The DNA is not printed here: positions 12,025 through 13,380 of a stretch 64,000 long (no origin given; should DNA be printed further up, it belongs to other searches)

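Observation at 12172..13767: GrpB nucleotidyltransferase-fold domain fused to an unknown Cys-triad domain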

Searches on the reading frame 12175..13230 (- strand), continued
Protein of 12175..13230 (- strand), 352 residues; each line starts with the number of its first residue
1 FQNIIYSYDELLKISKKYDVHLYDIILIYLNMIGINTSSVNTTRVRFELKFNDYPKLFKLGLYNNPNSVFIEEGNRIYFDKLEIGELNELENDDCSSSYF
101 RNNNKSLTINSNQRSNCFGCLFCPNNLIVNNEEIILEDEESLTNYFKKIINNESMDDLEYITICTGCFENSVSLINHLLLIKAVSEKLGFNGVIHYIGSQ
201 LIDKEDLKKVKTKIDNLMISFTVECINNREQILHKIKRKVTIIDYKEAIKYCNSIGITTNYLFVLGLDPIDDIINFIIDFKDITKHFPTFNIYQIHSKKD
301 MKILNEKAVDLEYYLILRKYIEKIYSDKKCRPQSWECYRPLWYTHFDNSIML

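Call 69: search_dna_similar(query=window:12175-13230:-, collection=plasmids, mode=protein, max_evalue=0.00001, max_rows=15)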
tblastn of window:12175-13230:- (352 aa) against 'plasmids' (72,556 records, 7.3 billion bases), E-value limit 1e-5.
Records with a match: 39; places in all: 41; records where one place covers at least 80% of the query: 38.
Best place of each record, by identity: <60% 39.
By first word of the organism name: Clostridium 30; Streptomyces 5; Nocardia 3; Mycobacterium 1.
By predicted mobility (MOB-suite, as given by PLSDB): mobilizable 35; non-mobilizable 4.
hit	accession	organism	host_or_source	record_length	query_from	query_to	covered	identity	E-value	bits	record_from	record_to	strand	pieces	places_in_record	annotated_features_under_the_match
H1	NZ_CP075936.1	Clostridium perfringens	feces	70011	9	346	96%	41.2%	6e-67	235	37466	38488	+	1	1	hypothetical protein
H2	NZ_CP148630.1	Clostridium perfringens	Homo sapiens,single cell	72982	9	346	96%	41.2%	6e-67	235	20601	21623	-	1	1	hypothetical protein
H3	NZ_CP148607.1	Clostridium perfringens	Homo sapiens,single cell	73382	9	346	96%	41.2%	6e-67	235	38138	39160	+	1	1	hypothetical protein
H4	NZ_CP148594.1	Clostridium perfringens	-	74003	9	346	96%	41.2%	6e-67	235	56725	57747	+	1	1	hypothetical protein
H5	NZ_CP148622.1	Clostridium perfringens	Homo sapiens,single cell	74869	9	346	96%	41.2%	6e-67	235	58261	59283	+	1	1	hypothetical protein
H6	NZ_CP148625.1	Clostridium perfringens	Homo sapiens,single cell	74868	9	346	96%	41.2%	6e-67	235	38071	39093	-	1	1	hypothetical protein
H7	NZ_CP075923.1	Clostridium perfringens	feces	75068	9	346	96%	41.2%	6e-67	235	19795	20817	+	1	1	hypothetical protein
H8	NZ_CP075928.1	Clostridium perfringens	feces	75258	9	346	96%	41.2%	6e-67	235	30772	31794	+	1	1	hypothetical protein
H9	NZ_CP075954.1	Clostridium perfringens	Rabbit meat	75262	9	346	96%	41.2%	6e-67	235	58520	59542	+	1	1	hypothetical protein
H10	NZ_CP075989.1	Clostridium perfringens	feces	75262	9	346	96%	41.2%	6e-67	235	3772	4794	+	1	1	hypothetical protein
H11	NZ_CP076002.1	Clostridium perfringens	Antibiotic associated diarrhea, human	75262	9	346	96%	41.2%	6e-67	235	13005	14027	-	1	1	hypothetical protein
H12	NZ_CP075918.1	Clostridium perfringens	sludge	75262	9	346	96%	41.2%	6e-67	235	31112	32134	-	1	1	hypothetical protein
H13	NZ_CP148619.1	Clostridium perfringens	Homo sapiens,single cell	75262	9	346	96%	41.2%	6e-67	235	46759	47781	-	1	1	hypothetical protein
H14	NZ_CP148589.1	Clostridium perfringens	Homo sapiens,single cell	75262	9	346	96%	41.2%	6e-67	235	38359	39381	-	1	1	hypothetical protein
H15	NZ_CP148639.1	Clostridium perfringens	Homo sapiens,single cell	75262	9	346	96%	41.2%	6e-67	235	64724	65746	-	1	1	hypothetical protein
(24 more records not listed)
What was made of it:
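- Homologues occur on mobilizable plasmids (call 69).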

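Call 70: search_dna_similar(query=window:12175-13230:-, collection=phages, mode=protein, max_evalue=0.00001, max_rows=10)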
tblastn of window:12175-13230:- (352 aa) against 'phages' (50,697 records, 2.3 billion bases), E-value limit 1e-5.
No match.
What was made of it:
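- There are no phage homologues (call 70).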

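Call 71: get_annotated_region(hit=H10, flank=9000)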
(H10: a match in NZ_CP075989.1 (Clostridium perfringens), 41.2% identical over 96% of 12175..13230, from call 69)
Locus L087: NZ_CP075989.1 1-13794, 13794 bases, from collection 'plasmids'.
description: Clostridium perfringens strain CPI 103K-3 plasmid pCPCPI103K-3_1
organism: Clostridium perfringens (NCBI taxid 1502)
taxonomy: Bacteria; Bacillota; Clostridia; Eubacteriales; Clostridiaceae; Clostridium; Clostridium perfringens
host: -; source: feces; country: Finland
typing (MOB-suite, as given by PLSDB): mobilizable; replicon rep_cluster_1519; relaxase MOBM
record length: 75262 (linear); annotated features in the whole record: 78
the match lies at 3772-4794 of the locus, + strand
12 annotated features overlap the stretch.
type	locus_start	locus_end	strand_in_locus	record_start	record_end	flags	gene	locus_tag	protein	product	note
CDS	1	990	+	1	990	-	-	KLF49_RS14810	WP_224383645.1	hypothetical protein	-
CDS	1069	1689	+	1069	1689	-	-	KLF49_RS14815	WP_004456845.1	HAD family hydrolase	-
CDS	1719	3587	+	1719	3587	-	-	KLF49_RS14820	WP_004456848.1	amino acid adenylation domain-containing protein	-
CDS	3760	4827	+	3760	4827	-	-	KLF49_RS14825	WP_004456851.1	hypothetical protein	-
CDS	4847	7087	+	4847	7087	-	-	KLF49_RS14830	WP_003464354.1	phosphoketolase family protein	-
CDS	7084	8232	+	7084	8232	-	-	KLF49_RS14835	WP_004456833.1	PHP domain-containing protein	-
CDS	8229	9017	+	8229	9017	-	-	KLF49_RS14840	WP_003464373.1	class I SAM-dependent methyltransferase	-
CDS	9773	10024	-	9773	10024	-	-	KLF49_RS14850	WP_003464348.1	hypothetical protein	-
CDS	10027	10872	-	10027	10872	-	-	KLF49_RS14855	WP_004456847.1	ParM/StbA family protein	GO:0030541 - plasmid partitioning [Evidence IEA]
CDS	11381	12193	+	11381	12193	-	-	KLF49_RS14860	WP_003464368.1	hypothetical protein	-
CDS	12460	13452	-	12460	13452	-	-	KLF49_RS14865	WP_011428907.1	S24 family peptidase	-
CDS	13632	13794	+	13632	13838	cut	-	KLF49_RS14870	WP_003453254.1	helix-turn-helix transcriptional regulator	-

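Call 72: get_annotated_region(hit=H1, flank=11000)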
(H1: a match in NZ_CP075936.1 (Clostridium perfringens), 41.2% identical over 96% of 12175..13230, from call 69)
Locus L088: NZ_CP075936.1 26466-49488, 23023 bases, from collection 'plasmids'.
description: Clostridium perfringens strain CPI 53k-r1 plasmid pCPCPI53k-r1_2
organism: Clostridium perfringens (NCBI taxid 1502)
taxonomy: Bacteria; Bacillota; Clostridia; Eubacteriales; Clostridiaceae; Clostridium; Clostridium perfringens
host: -; source: feces; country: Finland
typing (MOB-suite, as given by PLSDB): mobilizable; replicon rep_cluster_1519; relaxase MOBM
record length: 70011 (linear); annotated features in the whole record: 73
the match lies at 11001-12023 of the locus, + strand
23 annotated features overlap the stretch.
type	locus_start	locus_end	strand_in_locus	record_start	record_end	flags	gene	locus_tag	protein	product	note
CDS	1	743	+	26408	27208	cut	-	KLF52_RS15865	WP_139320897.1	hypothetical protein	-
CDS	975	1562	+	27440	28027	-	-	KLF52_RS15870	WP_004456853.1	hypothetical protein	-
CDS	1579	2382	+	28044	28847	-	-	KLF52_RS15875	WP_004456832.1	ABC-2 family transporter protein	-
CDS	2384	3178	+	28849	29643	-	-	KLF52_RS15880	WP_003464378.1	ABC-2 family transporter protein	-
CDS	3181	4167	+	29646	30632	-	-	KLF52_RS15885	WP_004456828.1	ATP-binding cassette domain-containing protein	-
CDS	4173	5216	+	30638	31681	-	-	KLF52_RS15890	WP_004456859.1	BtrH N-terminal domain-containing protein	-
CDS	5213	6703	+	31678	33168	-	-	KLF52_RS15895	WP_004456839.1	class I adenylate-forming enzyme family protein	-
CDS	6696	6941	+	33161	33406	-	-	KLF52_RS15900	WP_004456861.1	acyl carrier protein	GO:0006633 - fatty acid biosynthetic process [Evidence IEA]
CDS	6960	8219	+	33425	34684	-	-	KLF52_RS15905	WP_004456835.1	hypothetical protein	-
CDS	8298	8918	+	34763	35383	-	-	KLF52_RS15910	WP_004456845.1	HAD family hydrolase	-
CDS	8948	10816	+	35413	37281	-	-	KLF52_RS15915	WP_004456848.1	amino acid adenylation domain-containing protein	-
CDS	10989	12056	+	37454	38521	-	-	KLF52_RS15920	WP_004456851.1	hypothetical protein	-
CDS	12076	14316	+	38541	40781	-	-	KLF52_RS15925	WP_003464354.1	phosphoketolase family protein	-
CDS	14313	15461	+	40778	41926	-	-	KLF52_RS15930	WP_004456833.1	PHP domain-containing protein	-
CDS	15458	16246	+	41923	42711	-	-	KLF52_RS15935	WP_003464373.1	class I SAM-dependent methyltransferase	-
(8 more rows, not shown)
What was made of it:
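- Biosynthetic look: C. perfringens plasmids embed the pair among an ACP, adenylating enzymes, a BtrH-N protein, a methyltransferase and ABC exporter genes (calls 71, 72).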

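Call 76: search_dna_similar(query=L063:8001-9047:+, collection=plasmids, mode=protein, max_evalue=1e-10, max_rows=12)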
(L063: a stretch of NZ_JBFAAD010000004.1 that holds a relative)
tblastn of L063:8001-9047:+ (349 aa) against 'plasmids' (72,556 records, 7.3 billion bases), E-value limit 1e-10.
Records with a match: 39; places in all: 41; records where one place covers at least 80% of the query: 38.
Best place of each record, by identity: 60-80% 4; <60% 35.
By first word of the organism name: Clostridium 30; Streptomyces 5; Nocardia 3; Mycobacterium 1.
By predicted mobility (MOB-suite, as given by PLSDB): mobilizable 35; non-mobilizable 4.
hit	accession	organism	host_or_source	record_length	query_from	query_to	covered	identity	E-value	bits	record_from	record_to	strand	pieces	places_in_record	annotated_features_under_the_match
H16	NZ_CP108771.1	Streptomyces goshikiensis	-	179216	2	349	100%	70.7%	5e-150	474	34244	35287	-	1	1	hypothetical protein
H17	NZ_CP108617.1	Streptomyces avidinii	-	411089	8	349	98%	71.9%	6e-150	474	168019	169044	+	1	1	hypothetical protein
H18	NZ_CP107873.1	Streptomyces virginiae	-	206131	2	349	100%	70.4%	3e-149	472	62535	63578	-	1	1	hypothetical protein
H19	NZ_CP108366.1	Streptomyces sp. NBC_01340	-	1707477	2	349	100%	65.9%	9e-132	421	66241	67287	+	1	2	none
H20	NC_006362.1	Nocardia farcinica IFM 10152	-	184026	1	348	100%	45.7%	3e-81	276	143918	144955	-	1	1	hypothetical protein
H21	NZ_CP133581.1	Nocardia farcinica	stool,stool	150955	1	348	100%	45.7%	3e-81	276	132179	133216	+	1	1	radical SAM protein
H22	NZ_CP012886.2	Mycobacterium intracellulare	sputum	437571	4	349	99%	44.8%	2e-79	271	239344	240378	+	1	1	hypothetical protein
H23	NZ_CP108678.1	Streptomyces sp. NBC_01216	-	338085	5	349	99%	44.3%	2e-74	256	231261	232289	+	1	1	radical SAM protein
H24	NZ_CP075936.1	Clostridium perfringens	feces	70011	2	348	99%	34.5%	2e-68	239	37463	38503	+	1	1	hypothetical protein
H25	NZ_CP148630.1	Clostridium perfringens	Homo sapiens,single cell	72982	2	348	99%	34.5%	2e-68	239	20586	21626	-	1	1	hypothetical protein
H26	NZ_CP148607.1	Clostridium perfringens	Homo sapiens,single cell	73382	2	348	99%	34.5%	2e-68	239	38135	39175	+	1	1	hypothetical protein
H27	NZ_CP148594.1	Clostridium perfringens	-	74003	2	348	99%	34.5%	2e-68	239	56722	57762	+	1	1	hypothetical protein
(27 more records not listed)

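Call 77: get_annotated_region(hit=H17, flank=9000)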
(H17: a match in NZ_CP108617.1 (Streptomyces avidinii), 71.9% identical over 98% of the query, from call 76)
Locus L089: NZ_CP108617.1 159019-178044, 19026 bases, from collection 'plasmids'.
description: Streptomyces avidinii strain NBC_01157 plasmid unnamed1, complete sequence
organism: Streptomyces avidinii (NCBI taxid 1895)
taxonomy: Bacteria; Actinomycetota; Actinomycetes; Kitasatosporales; Streptomycetaceae; Streptomyces; Streptomyces avidinii
host: -; source: -; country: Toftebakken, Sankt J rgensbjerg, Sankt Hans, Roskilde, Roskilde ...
typing (MOB-suite, as given by PLSDB): non-mobilizable
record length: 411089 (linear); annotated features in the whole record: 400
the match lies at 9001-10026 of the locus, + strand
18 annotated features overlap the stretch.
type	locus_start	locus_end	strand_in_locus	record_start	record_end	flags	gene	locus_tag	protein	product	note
CDS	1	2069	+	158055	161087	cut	cas3u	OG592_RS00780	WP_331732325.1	type I-U CRISPR-associated helicase/endonuclease Cas3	GO:0043571 - maintenance of CRISPR repeat elements [Evidence IEA]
CDS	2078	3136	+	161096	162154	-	-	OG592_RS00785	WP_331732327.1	hypothetical protein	-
CDS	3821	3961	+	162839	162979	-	-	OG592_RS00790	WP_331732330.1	hypothetical protein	-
CDS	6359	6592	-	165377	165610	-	-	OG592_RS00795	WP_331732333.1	DUF397 domain-containing protein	-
CDS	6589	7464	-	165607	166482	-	-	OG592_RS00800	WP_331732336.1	helix-turn-helix transcriptional regulator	-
CDS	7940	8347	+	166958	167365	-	-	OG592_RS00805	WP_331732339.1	ATP-binding protein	-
CDS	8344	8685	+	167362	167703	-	-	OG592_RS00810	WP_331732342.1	hypothetical protein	-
CDS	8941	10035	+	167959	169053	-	-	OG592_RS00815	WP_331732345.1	hypothetical protein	-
CDS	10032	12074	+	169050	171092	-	-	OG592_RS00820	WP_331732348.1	hypothetical protein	-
CDS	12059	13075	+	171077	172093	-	-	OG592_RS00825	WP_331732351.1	enolase C-terminal domain-like protein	-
CDS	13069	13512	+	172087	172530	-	-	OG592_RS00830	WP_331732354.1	hypothetical protein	-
CDS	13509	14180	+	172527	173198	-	-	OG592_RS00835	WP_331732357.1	HAD family hydrolase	-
CDS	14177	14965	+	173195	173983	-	-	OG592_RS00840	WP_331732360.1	class I SAM-dependent methyltransferase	-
CDS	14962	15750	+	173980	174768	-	-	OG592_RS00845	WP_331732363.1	creatininase family protein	-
CDS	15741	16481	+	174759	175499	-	-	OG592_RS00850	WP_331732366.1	phytanoyl-CoA dioxygenase family protein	-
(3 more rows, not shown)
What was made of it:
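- The Streptomyces avidinii cluster adds an oxygenase, a methyltransferase and an APH-family kinase (call 77).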

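Call 78: get_annotated_region(hit=H21, flank=9000)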
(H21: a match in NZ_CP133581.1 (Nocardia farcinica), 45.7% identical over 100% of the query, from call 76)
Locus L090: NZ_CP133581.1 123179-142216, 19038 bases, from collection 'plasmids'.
description: Nocardia farcinica strain HB204 plasmid unnamed1, complete sequence
organism: Nocardia farcinica (NCBI taxid 37329)
taxonomy: Bacteria; Actinomycetota; Actinomycetes; Mycobacteriales; Nocardiaceae; Nocardia; Nocardia farcinica
host: -; source: stool,stool; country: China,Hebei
typing (MOB-suite, as given by PLSDB): mobilizable; relaxase MOBP
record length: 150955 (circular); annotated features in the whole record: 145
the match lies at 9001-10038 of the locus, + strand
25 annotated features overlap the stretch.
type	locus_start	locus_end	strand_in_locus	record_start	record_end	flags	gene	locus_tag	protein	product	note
CDS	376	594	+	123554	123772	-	-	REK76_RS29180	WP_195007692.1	hypothetical protein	-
CDS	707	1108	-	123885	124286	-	-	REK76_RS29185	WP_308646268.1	DUF397 domain-containing protein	-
CDS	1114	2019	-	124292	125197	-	-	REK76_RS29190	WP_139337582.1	helix-turn-helix transcriptional regulator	-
CDS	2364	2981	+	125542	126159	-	-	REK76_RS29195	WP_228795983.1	hypothetical protein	-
CDS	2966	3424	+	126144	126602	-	-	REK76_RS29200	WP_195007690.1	hypothetical protein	-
CDS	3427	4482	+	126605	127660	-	-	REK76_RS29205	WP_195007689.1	nucleoside hydrolase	-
CDS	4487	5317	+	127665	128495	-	-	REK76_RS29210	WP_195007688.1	hypothetical protein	-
CDS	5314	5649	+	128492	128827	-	-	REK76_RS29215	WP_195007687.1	hypothetical protein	-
CDS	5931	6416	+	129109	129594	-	-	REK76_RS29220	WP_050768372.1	hypothetical protein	-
CDS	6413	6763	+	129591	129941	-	-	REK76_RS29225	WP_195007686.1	hypothetical protein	-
CDS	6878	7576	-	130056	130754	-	pyrF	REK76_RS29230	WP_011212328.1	orotidine-5'-phosphate decarboxylase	GO:0009220 - pyrimidine ribonucleotide biosynthetic process [Evidence IEA]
CDS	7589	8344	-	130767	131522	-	-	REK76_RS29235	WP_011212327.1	GntR family transcriptional regulator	-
CDS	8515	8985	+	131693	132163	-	-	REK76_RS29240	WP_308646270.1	hypothetical protein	-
CDS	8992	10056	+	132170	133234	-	-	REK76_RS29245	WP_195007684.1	radical SAM protein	-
CDS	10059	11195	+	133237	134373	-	-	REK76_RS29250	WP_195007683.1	mandelate racemase/muconate lactonizing enzyme family protein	-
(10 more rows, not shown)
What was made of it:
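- PGAP names two homologues 'radical SAM protein' (calls 76, 78).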

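Call 80: find_encoding_contigs(protein=P0070, flank=6000, max_places=2)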
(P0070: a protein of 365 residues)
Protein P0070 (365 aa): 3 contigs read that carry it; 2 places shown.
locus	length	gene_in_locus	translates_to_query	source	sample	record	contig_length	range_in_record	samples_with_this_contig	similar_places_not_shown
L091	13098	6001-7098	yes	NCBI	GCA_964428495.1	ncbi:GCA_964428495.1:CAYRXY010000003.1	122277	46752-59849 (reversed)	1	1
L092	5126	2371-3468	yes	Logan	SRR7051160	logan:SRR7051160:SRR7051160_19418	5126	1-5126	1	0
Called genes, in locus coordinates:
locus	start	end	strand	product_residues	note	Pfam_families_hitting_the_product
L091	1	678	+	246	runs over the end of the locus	PF01656:CbiA, PF02374:ArsA_ATPase (weak), PF06564:CBP_BcsQ (faint), PF10609:ParA, PF13614:AAA_31, PF13500:AAA_26, PF00142:Fer4_NifH (weak)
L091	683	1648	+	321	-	-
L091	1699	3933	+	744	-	PF00437:T2SSE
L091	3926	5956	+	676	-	-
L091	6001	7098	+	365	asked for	PF04055:Radical_SAM (faint)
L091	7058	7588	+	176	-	PF02776:TPP_enzyme_N, PF02779:Transket_pyr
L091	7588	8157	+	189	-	PF02775:TPP_enzyme_C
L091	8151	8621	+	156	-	-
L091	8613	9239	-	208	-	PF01209:Ubie_methyltran, PF02353:CMAS, PF13489:Methyltransf_23, PF03848:TehB, PF05175:MTS, PF13847:Methyltransf_31, PF08241:Methyltransf_11, PF08242:Methyltransf_12, +5 more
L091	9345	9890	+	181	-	-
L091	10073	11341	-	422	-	PF00009:GTP_EFTU, PF01926:MMR_HSR1 (faint), PF03144:GTP_EFTU_D2, PF03143:GTP_EFTU_D3, PF22594:GTP-eEF1A_C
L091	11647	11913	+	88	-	PF00736:EF1_GNE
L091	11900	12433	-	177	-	PF01725:Ham1p_like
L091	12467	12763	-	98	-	-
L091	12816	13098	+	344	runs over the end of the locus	PF04055:Radical_SAM, PF08608:Wyosine_form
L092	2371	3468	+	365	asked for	PF04055:Radical_SAM (faint)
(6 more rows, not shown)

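Call 81: find_encoding_contigs(protein=P0080, flank=6000, max_places=2)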
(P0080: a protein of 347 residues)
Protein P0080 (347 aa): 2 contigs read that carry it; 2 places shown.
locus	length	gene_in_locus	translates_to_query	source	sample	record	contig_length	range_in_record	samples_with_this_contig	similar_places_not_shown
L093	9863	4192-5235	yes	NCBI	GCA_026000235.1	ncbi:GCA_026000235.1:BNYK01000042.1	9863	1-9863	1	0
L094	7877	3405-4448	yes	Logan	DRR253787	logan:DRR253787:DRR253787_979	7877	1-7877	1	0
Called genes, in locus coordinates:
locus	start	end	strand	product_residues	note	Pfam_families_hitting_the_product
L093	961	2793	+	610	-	PF09087:Cyc-maltodext_N, PF00128:Alpha-amylase, PF10438:Cyc-maltodext_C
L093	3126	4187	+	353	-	PF00293:NUDIX (weak)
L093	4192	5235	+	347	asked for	-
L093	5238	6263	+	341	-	PF04229:GrpB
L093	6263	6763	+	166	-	-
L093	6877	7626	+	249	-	PF00072:Response_reg, PF00486:Trans_reg_C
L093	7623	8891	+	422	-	PF00512:HisKA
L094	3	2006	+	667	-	?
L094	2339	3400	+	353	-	PF00293:NUDIX (weak)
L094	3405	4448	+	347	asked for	-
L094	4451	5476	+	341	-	PF04229:GrpB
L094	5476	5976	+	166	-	-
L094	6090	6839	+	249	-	PF00072:Response_reg, PF00486:Trans_reg_C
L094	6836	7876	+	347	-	?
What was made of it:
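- P0080 has no ThDP neighbour at all (call 81).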

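Call 82: find_encoding_contigs(protein=P0162, flank=6000, max_places=2)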
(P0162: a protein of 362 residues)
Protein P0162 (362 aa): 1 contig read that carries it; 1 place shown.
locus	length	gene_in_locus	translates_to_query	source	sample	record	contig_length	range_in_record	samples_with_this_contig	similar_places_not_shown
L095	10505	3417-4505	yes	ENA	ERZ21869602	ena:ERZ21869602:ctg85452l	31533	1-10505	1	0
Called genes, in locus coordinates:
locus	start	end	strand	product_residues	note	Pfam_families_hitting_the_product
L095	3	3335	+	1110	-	?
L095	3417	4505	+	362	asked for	-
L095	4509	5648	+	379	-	-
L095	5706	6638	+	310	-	-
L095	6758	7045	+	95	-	-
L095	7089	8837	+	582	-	-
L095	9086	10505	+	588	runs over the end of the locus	PF01268:FTHFS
